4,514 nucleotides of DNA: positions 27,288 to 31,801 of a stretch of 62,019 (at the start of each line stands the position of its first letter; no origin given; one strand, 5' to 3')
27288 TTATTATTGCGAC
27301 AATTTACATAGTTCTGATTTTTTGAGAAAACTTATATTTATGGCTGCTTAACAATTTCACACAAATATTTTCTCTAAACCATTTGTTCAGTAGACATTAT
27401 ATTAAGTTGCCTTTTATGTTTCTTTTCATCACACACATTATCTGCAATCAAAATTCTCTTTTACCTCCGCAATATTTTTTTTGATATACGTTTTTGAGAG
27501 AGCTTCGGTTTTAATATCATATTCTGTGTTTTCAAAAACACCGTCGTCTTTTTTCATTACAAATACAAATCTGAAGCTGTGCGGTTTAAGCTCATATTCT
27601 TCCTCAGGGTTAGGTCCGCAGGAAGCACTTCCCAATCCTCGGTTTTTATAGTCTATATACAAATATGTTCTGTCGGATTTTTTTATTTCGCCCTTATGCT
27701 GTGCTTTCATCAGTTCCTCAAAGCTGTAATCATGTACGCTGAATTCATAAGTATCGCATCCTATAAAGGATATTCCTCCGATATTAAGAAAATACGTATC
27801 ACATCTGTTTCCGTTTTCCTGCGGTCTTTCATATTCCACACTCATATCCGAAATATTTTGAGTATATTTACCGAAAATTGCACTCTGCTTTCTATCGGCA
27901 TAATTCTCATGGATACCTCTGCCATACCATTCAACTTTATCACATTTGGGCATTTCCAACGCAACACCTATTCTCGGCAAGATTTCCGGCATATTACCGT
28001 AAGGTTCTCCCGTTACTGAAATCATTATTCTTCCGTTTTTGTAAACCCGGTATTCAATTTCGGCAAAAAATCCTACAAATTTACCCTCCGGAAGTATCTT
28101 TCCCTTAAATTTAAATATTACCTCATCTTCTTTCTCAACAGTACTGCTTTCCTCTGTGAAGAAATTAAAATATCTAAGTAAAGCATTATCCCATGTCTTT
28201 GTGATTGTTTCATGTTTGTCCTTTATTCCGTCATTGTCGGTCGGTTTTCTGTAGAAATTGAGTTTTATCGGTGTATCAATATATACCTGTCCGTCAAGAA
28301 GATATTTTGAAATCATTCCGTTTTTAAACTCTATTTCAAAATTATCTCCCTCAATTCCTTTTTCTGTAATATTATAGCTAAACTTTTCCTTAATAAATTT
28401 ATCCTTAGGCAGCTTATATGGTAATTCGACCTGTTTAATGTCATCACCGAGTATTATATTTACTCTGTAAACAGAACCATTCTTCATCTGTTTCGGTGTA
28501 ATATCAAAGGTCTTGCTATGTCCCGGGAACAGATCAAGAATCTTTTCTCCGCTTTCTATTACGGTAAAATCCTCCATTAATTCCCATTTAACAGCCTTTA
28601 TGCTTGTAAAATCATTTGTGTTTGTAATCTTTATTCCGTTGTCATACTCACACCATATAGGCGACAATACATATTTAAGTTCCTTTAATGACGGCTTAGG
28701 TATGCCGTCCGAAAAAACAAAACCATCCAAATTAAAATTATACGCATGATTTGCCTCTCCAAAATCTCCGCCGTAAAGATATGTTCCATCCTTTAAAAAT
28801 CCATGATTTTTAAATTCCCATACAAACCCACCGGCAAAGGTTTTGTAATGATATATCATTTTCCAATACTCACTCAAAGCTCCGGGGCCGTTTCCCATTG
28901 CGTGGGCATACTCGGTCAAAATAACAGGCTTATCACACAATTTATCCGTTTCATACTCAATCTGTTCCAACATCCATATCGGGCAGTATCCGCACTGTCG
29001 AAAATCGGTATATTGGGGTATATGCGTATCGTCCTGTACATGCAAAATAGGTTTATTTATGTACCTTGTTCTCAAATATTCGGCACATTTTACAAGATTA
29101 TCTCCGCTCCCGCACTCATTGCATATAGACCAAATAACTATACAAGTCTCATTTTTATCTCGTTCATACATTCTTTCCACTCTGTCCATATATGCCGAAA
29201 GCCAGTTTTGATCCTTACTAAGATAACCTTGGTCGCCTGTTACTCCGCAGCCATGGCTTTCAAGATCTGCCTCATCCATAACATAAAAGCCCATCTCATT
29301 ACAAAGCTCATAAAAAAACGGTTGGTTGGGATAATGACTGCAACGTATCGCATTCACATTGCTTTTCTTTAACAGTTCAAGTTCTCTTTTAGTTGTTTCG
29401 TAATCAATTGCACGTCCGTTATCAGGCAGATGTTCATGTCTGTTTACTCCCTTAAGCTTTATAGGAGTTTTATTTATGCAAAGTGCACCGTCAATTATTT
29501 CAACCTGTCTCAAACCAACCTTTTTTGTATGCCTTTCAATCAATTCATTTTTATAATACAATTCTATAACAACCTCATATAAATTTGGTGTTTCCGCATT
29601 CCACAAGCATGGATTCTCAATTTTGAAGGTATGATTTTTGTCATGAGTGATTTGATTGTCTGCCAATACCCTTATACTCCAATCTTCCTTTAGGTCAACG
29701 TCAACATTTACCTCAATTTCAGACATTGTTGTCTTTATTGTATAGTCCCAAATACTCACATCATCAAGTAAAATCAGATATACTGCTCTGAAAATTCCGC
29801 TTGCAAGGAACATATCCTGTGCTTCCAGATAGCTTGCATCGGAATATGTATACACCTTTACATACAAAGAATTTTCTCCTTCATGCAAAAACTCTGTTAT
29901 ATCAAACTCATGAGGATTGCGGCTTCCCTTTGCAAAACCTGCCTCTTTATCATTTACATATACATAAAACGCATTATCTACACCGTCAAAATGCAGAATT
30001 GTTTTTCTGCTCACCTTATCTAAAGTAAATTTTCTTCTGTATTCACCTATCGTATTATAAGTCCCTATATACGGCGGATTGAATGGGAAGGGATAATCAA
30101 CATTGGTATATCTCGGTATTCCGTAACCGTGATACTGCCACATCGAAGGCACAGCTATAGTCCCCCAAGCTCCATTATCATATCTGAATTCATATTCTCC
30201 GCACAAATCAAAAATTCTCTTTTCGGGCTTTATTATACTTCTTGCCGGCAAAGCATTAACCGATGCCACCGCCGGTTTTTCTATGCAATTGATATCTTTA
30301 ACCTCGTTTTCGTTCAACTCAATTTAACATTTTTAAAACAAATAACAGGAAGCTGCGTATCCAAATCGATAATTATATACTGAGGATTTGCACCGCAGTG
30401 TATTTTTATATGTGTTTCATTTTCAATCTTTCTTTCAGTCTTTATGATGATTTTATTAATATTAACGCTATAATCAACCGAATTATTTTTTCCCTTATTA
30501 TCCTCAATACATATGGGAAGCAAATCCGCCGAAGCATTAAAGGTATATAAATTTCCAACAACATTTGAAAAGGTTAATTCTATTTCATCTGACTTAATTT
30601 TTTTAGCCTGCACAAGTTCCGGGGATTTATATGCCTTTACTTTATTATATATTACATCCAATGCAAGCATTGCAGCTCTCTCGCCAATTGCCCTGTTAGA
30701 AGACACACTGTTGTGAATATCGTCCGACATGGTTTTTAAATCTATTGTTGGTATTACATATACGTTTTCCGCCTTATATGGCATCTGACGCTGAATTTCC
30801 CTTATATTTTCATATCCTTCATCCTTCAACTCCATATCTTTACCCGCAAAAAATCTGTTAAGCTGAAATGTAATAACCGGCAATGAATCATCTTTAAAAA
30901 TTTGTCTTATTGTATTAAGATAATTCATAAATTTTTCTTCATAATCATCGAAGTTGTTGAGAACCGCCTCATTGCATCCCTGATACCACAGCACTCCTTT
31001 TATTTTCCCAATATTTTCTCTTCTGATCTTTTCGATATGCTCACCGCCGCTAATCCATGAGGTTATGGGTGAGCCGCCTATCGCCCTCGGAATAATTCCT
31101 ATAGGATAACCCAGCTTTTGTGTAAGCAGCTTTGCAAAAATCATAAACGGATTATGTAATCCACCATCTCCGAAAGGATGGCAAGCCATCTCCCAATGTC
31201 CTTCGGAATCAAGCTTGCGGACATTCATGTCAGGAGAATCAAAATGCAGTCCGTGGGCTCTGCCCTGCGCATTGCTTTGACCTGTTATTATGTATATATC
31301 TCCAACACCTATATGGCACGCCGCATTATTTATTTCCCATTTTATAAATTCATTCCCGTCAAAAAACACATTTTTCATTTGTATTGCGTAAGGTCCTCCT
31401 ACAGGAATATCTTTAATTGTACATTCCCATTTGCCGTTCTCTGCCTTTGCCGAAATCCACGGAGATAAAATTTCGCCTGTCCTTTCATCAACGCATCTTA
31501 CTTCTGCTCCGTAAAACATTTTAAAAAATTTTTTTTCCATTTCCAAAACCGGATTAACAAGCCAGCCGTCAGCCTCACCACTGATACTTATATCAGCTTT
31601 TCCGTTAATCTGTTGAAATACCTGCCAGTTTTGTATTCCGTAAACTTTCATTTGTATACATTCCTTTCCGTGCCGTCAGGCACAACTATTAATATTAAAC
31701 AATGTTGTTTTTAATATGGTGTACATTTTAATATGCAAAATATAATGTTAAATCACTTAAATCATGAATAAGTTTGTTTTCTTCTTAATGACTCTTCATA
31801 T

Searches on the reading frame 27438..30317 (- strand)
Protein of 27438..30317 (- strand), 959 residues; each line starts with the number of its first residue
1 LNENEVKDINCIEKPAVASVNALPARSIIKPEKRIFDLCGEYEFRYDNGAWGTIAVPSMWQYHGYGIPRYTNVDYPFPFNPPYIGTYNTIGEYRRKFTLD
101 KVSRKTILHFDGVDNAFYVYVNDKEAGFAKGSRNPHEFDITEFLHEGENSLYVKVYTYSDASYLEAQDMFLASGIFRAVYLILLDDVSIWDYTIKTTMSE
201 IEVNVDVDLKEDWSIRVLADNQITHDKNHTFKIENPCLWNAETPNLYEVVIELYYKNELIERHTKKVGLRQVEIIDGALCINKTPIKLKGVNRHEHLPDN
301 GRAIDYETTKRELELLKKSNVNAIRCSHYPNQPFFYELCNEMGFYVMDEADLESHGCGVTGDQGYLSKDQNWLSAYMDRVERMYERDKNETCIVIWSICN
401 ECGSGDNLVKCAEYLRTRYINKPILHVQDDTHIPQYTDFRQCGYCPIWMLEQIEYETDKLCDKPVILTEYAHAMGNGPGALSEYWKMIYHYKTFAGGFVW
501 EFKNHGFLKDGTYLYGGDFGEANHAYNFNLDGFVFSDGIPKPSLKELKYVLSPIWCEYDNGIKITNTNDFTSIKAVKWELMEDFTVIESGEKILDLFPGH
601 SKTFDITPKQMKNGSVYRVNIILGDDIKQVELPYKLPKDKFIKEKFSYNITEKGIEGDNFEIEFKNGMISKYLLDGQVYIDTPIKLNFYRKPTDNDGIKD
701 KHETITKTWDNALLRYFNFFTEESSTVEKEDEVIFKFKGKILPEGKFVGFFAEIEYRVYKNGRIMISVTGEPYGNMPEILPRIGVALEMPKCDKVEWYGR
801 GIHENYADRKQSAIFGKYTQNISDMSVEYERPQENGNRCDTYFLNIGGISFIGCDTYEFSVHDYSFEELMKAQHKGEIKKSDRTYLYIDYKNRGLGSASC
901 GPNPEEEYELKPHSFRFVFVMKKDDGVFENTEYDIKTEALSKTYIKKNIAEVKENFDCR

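Call 10: search_protein_families(library=pfam, proteins=[window:27438-30317:-], max_evalue=0.001)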
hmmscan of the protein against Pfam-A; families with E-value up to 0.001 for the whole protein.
window:27438-30317:- (959 aa): 6 families
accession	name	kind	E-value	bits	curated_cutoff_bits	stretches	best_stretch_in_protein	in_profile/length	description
PF02836.23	Glyco_hydro_2_C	-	1.2e-75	254.9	21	1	272-554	1-300/302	Glycosyl hydrolases family 2, TIM barrel domain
PF02929.23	Bgal_small_N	-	7.5e-63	212.9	25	1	657-920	2-247/248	Beta galactosidase small chain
PF02837.24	Glyco_hydro_2_N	-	3.1e-35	122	28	1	53-182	33-166/169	Glycosyl hydrolases family 2, sugar binding domain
PF00703.27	Glyco_hydro_2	-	2.4e-11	44.8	23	1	216-270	49-109/109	Glycosyl hydrolases family 2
PF22666.2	Glyco_hydro_2_N2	-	4.7e-08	33.7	27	1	92-157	51-119/167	Glycosyl hydrolase 2 galactose-binding domain-like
PF16353.11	LacZ_4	-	5.3e-05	23.9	27.3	1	562-613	1-54/87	Beta-galactosidase, domain 4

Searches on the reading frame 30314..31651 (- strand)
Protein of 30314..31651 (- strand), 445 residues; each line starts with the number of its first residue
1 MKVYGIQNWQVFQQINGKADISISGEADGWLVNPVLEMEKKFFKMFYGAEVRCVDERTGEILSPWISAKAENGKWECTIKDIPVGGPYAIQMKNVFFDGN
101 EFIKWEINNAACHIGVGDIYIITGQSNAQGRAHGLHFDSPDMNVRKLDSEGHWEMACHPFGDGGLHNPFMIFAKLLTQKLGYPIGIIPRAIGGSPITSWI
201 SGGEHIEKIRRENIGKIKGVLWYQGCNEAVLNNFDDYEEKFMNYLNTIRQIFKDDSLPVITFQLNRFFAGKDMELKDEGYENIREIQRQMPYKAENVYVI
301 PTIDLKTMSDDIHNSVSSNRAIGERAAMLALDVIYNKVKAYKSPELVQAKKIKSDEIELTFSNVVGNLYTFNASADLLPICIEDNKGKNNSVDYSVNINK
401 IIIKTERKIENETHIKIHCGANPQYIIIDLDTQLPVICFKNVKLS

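Call 10: search_protein_families(library=pfam, proteins=[window:30314-31651:-], max_evalue=0.001)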
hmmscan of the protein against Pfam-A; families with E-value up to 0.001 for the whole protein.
window:30314-31651:- (445 aa): 1 family
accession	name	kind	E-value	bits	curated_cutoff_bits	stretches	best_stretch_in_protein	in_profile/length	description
PF03629.24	SASA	-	2.1e-35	122.8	24.8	1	117-329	2-223/226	Carbohydrate esterase, sialic acid-specific acetylesterase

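Call 105: search_solved_structures(query=window:30314-31651:-, max_evalue=0.001)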
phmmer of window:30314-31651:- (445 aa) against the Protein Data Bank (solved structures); distinct sequences matched with E-value up to 0.001: 8.
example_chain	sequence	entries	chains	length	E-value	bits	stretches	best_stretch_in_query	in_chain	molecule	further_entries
9h4u_A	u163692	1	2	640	1.3e-16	63.4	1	182-424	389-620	Carbohydrate esterase FI8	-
7kmm_A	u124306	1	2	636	8.9e-12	47.5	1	217-349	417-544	Sialic acid-specific 9-O-acetylesterase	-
1zmb_A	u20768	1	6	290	1.3e-10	43.7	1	120-325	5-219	Acetylxylan esterase related enzyme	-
9ega_A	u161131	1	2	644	5.5e-10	41.6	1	217-372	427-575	Sialate O-acetylesterase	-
2apj_A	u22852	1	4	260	3.5e-08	35.7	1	139-323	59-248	Putative Esterase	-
8f9o_A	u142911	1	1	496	6.7e-06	28.2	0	61-130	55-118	Sialic acid acetylesterase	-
8f9q_A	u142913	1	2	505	1.3e-05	27.2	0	170-201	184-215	Sialic acid acetylesterase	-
8f9p_A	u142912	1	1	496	1.7e-05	26.8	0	171-201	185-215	Sialic acid acetylesterase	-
